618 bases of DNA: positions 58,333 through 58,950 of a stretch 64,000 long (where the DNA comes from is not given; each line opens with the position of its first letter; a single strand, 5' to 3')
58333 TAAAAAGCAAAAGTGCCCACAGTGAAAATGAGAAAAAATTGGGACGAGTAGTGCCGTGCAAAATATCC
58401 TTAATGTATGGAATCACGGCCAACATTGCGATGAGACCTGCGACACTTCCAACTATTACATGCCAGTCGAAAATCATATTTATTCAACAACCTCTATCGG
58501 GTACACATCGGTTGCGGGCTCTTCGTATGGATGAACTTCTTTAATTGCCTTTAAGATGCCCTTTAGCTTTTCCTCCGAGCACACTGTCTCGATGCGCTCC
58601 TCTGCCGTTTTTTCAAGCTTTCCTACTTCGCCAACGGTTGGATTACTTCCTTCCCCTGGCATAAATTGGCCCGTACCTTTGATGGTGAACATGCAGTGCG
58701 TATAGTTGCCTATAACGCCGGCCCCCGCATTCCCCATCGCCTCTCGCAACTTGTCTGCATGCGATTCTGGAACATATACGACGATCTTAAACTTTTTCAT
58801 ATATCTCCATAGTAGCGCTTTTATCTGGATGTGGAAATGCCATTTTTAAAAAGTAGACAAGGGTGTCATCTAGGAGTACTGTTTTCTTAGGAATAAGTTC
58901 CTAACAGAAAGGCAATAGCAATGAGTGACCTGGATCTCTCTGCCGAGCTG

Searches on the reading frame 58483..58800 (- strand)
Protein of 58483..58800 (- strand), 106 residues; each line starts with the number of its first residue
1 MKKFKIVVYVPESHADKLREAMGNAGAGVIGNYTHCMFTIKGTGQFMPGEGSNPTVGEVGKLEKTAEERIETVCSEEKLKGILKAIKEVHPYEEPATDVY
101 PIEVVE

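Call 70: search_protein_families(library=pfam, proteins=[window:58483-58800:-], max_evalue=0.001)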
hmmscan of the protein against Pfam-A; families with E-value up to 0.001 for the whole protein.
window:58483-58800:- (106 aa): 1 family
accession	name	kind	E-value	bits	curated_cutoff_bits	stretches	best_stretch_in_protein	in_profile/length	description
PF00543.27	P-II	-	0.00073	20.3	25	0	5-89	3-77/102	Nitrogen regulatory protein P-II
